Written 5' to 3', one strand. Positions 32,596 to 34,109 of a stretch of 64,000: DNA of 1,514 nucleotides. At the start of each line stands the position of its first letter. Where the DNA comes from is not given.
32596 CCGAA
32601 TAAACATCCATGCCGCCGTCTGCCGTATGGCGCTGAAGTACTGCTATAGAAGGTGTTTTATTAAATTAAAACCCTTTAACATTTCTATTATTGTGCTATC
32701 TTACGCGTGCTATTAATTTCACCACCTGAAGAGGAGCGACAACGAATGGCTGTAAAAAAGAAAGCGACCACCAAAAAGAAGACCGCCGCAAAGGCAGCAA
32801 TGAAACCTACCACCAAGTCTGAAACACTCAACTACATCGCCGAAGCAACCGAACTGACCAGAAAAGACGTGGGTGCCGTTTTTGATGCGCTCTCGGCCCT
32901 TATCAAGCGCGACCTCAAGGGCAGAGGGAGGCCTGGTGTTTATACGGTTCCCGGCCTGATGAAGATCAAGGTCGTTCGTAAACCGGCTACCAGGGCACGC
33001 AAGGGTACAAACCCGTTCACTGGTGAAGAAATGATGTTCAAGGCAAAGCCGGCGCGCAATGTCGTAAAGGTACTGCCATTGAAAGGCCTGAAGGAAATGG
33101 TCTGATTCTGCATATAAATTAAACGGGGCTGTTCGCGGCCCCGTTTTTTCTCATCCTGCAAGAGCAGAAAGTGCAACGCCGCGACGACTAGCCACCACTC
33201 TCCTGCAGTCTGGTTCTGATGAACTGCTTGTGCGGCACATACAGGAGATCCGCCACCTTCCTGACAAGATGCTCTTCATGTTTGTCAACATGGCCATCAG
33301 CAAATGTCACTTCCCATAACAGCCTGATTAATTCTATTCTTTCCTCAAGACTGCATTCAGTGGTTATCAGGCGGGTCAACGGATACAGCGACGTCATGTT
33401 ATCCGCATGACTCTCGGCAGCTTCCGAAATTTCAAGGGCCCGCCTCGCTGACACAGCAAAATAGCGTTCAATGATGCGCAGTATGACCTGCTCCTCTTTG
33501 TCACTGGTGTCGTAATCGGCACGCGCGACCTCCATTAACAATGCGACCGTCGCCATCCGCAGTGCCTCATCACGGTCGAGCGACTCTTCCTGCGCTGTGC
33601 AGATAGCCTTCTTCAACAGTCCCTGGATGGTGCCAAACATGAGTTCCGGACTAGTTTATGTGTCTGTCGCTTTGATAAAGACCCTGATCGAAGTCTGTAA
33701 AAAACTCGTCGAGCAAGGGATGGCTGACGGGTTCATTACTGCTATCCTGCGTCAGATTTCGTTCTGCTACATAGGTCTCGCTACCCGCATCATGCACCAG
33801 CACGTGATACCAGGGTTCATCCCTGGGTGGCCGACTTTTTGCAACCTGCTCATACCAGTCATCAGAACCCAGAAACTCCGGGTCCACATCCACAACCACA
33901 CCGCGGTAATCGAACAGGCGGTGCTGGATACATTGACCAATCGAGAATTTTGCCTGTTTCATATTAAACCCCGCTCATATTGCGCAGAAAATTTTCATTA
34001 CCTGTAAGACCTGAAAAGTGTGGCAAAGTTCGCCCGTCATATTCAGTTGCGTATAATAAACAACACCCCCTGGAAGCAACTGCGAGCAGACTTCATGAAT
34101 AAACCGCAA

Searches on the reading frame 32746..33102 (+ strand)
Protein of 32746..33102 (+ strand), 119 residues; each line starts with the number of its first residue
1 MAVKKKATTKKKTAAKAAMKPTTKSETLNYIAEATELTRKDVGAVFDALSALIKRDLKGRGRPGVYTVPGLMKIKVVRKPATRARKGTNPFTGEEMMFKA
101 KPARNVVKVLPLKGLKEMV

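Call 7: search_protein_families(library=pfam, proteins=[window:32746-33102:+], max_evalue=0.1)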
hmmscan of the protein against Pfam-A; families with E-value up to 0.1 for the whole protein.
window:32746-33102:+ (119 aa): 2 families
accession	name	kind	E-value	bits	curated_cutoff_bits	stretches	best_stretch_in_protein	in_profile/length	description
PF00216.26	Bac_DNA_binding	-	1.6e-14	54.4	22.4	1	23-119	2-89/90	Bacterial DNA-binding protein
PF18291.6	HU-HIG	-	0.002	18.6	26.2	1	7-58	15-68/125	HU domain fused to wHTH, Ig, or Glycine-rich motif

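Call 8: search_protein_families(library=ncbifam, proteins=[window:32746-33102:+], max_evalue=0.1)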
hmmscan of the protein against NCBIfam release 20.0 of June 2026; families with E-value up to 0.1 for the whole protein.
window:32746-33102:+ (119 aa): 3 families
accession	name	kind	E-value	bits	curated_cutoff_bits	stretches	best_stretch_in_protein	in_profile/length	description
NF001401.0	PRK00285.1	equivalog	0.0028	17.7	111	1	20-119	4-94/103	integration host factor subunit alpha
NF007945.0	PRK10664.1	equivalog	0.017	15.6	157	1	24-100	3-73/90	nucleoid-associated protein HU-beta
TIGR01201.1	HU_rel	subfamily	0.04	13.8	68.6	1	4-58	12-67/170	HU family DNA-binding protein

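Call 12: find_encoding_contigs(protein=window:32746-33102:+, flank=5000, max_places=10)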
Protein window:32746-33102:+ (119 aa): 8 contigs read that carry it; 8 places shown.
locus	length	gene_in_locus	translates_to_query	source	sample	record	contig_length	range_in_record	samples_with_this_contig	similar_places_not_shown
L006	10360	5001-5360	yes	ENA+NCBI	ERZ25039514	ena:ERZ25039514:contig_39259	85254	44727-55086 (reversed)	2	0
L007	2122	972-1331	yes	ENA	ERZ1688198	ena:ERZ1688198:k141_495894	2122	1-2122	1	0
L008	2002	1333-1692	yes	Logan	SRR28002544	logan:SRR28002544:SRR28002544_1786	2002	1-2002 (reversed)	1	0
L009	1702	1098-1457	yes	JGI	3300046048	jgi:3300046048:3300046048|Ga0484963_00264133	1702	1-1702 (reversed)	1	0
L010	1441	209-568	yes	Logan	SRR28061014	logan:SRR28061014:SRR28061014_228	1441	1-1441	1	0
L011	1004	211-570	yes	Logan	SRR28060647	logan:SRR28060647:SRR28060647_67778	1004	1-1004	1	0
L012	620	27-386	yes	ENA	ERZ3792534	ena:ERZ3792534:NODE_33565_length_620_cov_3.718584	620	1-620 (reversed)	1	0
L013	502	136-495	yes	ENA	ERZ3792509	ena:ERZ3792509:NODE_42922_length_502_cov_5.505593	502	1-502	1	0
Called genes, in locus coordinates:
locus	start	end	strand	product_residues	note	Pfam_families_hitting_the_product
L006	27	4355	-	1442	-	PF00027:cNMP_binding, PF00581:Rhodanese, PF03781:FGE-sulfatase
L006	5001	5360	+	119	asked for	PF00216:Bac_DNA_binding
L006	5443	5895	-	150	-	PF05099:TerB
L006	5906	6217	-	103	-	PF08755:YccV-like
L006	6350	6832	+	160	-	-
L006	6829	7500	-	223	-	PF16537:T2SSB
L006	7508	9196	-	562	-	PF13191:AAA_16, PF13604:AAA_30, PF13401:AAA_22, PF21327:GspA_C39-like (weak)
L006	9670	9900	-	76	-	-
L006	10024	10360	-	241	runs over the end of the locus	PF12637:TSCPD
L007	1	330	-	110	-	?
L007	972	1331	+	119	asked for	PF00216:Bac_DNA_binding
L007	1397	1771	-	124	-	PF05099:TerB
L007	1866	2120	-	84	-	?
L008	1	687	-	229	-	?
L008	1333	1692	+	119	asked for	PF00216:Bac_DNA_binding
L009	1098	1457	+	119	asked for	PF00216:Bac_DNA_binding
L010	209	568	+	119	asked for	PF00216:Bac_DNA_binding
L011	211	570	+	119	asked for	PF00216:Bac_DNA_binding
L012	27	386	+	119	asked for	PF00216:Bac_DNA_binding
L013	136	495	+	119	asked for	PF00216:Bac_DNA_binding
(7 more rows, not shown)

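Call 33: search_solved_structures(query=window:32746-33102:+, max_evalue=0.01, show_alignments=1)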
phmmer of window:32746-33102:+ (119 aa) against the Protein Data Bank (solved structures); distinct sequences matched with E-value up to 0.01: 7.
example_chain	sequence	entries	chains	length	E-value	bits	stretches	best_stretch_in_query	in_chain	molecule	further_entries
9js5_A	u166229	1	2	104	8e-10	42.5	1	19-118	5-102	Viral histone-like protein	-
6lmh_A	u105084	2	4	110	8.1e-10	42.5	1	19-118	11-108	pA104R | A104R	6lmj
5fbm_A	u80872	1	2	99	1.4e-06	32.1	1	24-102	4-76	DNA-binding protein HU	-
5eka_A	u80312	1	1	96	6.3e-05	26.8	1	17-116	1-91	DNA-binding protein HU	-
8hd5_A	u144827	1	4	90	6.4e-05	26.7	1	24-101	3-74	DNA-binding protein HU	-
1hue_A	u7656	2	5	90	7.1e-05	26.6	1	23-118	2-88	HU PROTEIN | PROTEIN HU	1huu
4qjn_A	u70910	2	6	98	8.1e-05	26.4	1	24-101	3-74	DNA-binding protein HU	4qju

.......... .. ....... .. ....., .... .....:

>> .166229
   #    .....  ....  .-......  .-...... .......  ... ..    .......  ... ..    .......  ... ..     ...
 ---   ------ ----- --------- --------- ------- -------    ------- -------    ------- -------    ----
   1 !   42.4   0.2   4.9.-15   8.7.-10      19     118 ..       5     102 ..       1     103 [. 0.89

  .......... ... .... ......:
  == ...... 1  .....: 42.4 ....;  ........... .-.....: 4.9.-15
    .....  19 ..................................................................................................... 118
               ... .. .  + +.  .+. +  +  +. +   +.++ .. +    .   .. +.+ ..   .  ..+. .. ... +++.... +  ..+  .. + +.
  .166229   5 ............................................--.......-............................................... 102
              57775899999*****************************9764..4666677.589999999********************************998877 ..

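Call 35: find_homologous_proteins(query=window:32746-33102:+, max_evalue=0.00001)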
Query window:32746-33102:+ (119 aa): 6153 proteins with E <= 0.00001 among 6188 candidates; the best 120 are listed.
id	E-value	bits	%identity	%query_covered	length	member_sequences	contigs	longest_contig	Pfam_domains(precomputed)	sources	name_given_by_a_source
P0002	2.3e-65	236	98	100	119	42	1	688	PF00216.27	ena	-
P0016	1.6e-64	233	97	100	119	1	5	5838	PF00216.27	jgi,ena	jgi:nucleoid DNA-binding protein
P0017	2.8e-64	232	97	100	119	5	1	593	PF00216.27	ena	-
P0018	8.1e-64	231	97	100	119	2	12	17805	PF00216.27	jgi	jgi:nucleoid DNA-binding protein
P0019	6.1e-63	228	95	85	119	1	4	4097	PF00216.27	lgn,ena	-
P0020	5.6e-60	218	92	100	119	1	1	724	PF00216.27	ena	-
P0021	7.2e-60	218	89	85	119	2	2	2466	PF00216.27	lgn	-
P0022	3.6e-59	216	89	85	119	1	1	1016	PF00216.27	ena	-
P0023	1.8e-58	213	90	84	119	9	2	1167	PF00216.27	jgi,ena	-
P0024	9.5e-58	211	89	84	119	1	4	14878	PF00216.27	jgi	jgi:nucleoid DNA-binding protein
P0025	1.2e-57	211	87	84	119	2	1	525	PF00216.27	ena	-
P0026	1.5e-57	210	88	84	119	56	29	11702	PF00216.27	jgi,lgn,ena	jgi:nucleoid DNA-binding protein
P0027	2.1e-57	210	90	85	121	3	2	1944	PF00216.27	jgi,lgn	jgi:nucleoid DNA-binding protein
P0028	2.9e-57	209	87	85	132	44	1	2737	PF00216.27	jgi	jgi:nucleoid DNA-binding protein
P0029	3.0e-57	209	89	85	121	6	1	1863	PF00216.27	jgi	jgi:nucleoid DNA-binding protein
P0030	4.6e-57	209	89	83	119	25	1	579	PF00216.27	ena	-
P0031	5.7e-57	209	89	84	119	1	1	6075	PF00216.27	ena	-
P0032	7.2e-57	208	89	85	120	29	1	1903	PF00216.27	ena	-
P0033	8.0e-57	208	90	85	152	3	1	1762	PF00216.27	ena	-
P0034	9.6e-57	208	86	83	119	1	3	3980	PF00216.27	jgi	jgi:nucleoid DNA-binding protein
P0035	1.1e-56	208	88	84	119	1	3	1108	PF00216.27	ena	-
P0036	1.2e-56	208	89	84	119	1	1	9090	PF00216.27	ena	-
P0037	2.8e-56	206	89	83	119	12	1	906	PF00216.27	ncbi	-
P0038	3.2e-56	206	85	85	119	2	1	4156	PF00216.27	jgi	jgi:nucleoid DNA-binding protein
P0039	3.8e-56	206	84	84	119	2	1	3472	PF00216.27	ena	-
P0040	4.9e-56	206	84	100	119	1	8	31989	PF00216.27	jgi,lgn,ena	jgi:nucleoid DNA-binding protein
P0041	6.3e-56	205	87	85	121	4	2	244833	PF00216.27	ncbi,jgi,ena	jgi:nucleoid DNA-binding protein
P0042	2.9e-55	203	84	100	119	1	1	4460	PF00216.27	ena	-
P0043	2.8e-54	200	85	84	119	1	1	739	PF00216.27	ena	-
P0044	3.6e-54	200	82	87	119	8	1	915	PF00216.27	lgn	-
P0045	5.4e-54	199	84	84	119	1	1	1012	PF00216.27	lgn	-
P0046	6.0e-54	199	83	84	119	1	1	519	PF00216.27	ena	-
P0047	1.4e-53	198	84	84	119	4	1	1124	PF00216.27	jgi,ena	-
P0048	1.5e-53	198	86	84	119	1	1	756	PF00216.27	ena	-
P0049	1.9e-53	197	82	84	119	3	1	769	PF00216.27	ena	-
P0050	8.7e-53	195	85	83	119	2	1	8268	PF00216.27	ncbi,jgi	-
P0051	1.4e-52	194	96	84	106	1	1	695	PF00216.27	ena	-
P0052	2.6e-52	194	85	100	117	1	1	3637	PF00216.27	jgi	-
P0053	4.1e-52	193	85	83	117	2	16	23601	PF00216.27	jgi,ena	jgi:nucleoid DNA-binding protein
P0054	6.7e-52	192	84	80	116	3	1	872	PF00216.27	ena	-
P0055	7.3e-52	192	85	80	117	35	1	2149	PF00216.27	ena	-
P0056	7.6e-52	192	83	80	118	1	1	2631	PF00216.27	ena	-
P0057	8.5e-52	192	85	100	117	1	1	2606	PF00216.27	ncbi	-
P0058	2.1e-51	191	84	85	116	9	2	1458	PF00216.27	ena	-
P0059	2.4e-51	190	84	100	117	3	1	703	PF00216.27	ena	-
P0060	3.1e-51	190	85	80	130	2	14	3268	PF00216.27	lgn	-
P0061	3.7e-51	190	84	100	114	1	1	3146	PF00216.27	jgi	-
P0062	4.8e-51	189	84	100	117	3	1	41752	PF00216.27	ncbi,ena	-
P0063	5.7e-51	189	83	83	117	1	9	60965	PF00216.27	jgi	-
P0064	6.0e-51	189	82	100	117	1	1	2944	PF00216.27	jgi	jgi:nucleoid DNA-binding protein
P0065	8.6e-51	189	88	83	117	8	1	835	PF00216.27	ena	-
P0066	9.6e-51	189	85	83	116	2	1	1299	PF00216.27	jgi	-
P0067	1.0e-50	188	83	89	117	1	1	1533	PF00216.27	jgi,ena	-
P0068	2.2e-50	187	84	80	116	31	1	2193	PF00216.27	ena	-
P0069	2.4e-50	187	83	84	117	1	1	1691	PF00216.27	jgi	jgi:nucleoid DNA-binding protein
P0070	3.1e-50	187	85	80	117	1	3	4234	PF00216.27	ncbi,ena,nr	ncbi:MAG: DNA-binding protein [Gammaproteobacteria bacterium]|nr:DNA-binding protein [Gammaproteobac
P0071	3.4e-50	187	85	80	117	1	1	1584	PF00216.27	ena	-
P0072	4.0e-50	187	85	83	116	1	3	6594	PF00216.27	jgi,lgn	jgi:nucleoid DNA-binding protein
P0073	4.1e-50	186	82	100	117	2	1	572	PF00216.27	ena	-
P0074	4.8e-50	186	83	83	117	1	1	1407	PF00216.27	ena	-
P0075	5.2e-50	186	83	83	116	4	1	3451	PF00216.27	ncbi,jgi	jgi:nucleoid DNA-binding protein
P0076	5.8e-50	186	81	83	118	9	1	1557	PF00216.27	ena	-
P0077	6.1e-50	186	84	80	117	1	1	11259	PF00216.27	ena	-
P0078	6.9e-50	186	86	83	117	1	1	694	PF00216.27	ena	-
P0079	6.9e-50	186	81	80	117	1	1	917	PF00216.27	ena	-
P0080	1.1e-49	185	80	80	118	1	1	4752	PF00216.27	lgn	-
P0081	1.1e-49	185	84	80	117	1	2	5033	PF00216.27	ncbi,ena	-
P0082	1.2e-49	185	81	100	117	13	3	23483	PF00216.27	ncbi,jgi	ncbi:MAG: HU family DNA-binding protein [Gammaproteobacteria bacterium]|jgi:nucleoid DNA-binding pro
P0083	2.0e-49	184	81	79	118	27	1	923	PF00216.27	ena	-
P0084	2.2e-49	184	84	80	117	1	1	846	PF00216.27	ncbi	-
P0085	2.4e-49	184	83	80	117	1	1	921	PF00216.27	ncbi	-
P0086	2.4e-49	184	84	83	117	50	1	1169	PF00216.27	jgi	jgi:nucleoid DNA-binding protein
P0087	2.6e-49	184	80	80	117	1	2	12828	PF00216.27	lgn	-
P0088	3.1e-49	184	85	83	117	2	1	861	PF00216.27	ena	-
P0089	3.2e-49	184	80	80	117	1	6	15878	PF00216.27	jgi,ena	jgi:nucleoid DNA-binding protein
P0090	3.3e-49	184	82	83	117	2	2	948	PF00216.27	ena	-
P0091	3.3e-49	184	82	84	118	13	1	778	PF00216.27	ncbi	-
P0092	4.8e-49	183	82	83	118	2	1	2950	PF00216.27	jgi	jgi:nucleoid DNA-binding protein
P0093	4.8e-49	183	85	83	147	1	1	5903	PF00216.27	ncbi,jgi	-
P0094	5.2e-49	183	81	80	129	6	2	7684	PF00216.27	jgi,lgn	jgi:nucleoid DNA-binding protein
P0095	5.8e-49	183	86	83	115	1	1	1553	PF00216.27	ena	-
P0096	8.6e-49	182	84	95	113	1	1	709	PF00216.27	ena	-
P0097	9.0e-49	182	81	86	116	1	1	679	PF00216.27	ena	-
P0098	9.2e-49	182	85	83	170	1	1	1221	PF00216.27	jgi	jgi:nucleoid DNA-binding protein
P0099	1.1e-48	182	83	83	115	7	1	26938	PF00216.27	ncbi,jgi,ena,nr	ncbi:MAG: HU family DNA-binding protein [Gammaproteobacteria bacterium]|nr:HU family DNA-binding pro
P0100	1.1e-48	182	79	80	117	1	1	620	PF00216.27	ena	-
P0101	1.3e-48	182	86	83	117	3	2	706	PF00216.27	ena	-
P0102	1.4e-48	182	81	100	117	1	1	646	PF00216.27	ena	-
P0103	1.5e-48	181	85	83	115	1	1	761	PF00216.27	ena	-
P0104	1.6e-48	181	84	87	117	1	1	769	PF00216.27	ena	-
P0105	1.7e-48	181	80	83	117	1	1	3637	PF00216.27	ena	-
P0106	1.8e-48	181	81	100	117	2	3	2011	PF00216.27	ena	-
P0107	3.0e-48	181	83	95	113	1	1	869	PF00216.27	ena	-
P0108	3.1e-48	180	83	83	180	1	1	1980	PF00216.27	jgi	jgi:nucleoid DNA-binding protein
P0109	3.5e-48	180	82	80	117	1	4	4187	PF00216.27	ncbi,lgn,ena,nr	ncbi:MAG: HU family DNA-binding protein [Gammaproteobacteria bacterium]|nr:MAG: HU family DNA-bindin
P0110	3.6e-48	180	83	80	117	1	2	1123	PF00216.27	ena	-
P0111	5.9e-48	180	78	80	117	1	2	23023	PF00216.27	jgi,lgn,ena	jgi:nucleoid DNA-binding protein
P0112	6.3e-48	179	83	86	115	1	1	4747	PF00216.27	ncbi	-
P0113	7.5e-48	179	81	80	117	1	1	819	PF00216.27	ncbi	-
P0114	9.9e-48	179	83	95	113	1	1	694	PF00216.27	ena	-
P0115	1.1e-47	179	83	90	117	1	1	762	PF00216.27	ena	-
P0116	1.7e-47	178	81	80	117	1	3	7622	PF00216.27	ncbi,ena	-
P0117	3.1e-47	177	81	80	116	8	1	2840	PF00216.27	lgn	-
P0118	3.2e-47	177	82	90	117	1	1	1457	PF00216.27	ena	-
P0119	3.3e-47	177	80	80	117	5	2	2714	PF00216.27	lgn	-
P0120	4.0e-47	177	82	80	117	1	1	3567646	PF00216.27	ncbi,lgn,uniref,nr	ncbi:DNA-binding protein [Thiohalobacter sp. COW1]|uniref:HU family DNA-binding protein n=1 Tax=Thio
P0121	4.9e-47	177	82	83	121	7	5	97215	PF00216.27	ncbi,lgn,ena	-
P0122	5.0e-47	177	79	100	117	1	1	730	PF00216.27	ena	-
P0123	5.1e-47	177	79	83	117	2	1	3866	PF00216.27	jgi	-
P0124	6.5e-47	176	82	84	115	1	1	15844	PF00216.27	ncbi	-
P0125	6.5e-47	176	82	80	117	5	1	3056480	PF00216.27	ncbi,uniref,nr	ncbi:HU family DNA-binding protein [Thiohalobacter thiocyanaticus]|uniref:Viral histone-like protein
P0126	2.3e-46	174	81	84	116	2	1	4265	PF00216.27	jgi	jgi:nucleoid DNA-binding protein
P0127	2.4e-46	174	77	83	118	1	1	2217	PF00216.27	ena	-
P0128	2.6e-46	174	81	83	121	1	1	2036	PF00216.27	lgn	-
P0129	2.8e-46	174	80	87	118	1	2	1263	PF00216.27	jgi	-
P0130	2.9e-46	174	80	83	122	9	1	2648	PF00216.27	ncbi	-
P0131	3.2e-46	174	82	83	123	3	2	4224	PF00216.27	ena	-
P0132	3.4e-46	174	81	80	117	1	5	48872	PF00216.27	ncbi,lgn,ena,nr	ncbi:MAG: DNA-binding protein [Gammaproteobacteria bacterium]|nr:DNA-binding protein [Gammaproteobac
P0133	3.6e-46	174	78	80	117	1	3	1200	PF00216.27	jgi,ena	-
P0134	4.4e-46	174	81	83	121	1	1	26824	PF00216.27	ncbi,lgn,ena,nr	ncbi:MAG TPA: DNA-binding protein [Gammaproteobacteria bacterium]|nr:DNA-binding protein [Gammaprote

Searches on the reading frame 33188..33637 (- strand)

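Call 7: search_protein_families(library=pfam, proteins=[window:33188-33637:-], max_evalue=0.1)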
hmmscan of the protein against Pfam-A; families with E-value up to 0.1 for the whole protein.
window:33188-33637:- (149 aa): 4 families
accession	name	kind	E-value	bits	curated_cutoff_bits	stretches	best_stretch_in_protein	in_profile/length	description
PF05099.18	TerB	-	2.3e-30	105.7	24.4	1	28-143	2-117/118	Tellurite resistance protein TerB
PF04391.17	DUF533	-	0.014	15.4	29.6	1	22-144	25-116/178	Protein of unknown function (DUF533)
PF10191.15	COG7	-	0.02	13.6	33.9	1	46-141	279-365/772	Golgi complex component 7 (COG7)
PF06080.18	DUF938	-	0.076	13.2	27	0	44-96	6-58/202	Protein of unknown function (DUF938)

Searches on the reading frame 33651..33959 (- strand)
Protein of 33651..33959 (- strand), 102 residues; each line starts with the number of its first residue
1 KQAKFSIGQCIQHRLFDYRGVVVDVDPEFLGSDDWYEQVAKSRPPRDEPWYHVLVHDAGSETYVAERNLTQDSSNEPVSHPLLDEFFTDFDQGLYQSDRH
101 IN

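Call 7: search_protein_families(library=pfam, proteins=[window:33651-33959:-], max_evalue=0.1)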
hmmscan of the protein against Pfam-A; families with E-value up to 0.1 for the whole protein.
window:33651-33959:- (102 aa): 2 families
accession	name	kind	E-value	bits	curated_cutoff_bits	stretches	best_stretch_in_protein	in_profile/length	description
PF08755.16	YccV-like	-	4.2e-28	98.1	22.8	1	3-93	1-100/101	Hemimethylated DNA-binding protein YccV like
PF02553.20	CbiN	-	0.015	15.7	25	1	25-62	20-57/67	Cobalt transport protein component CbiN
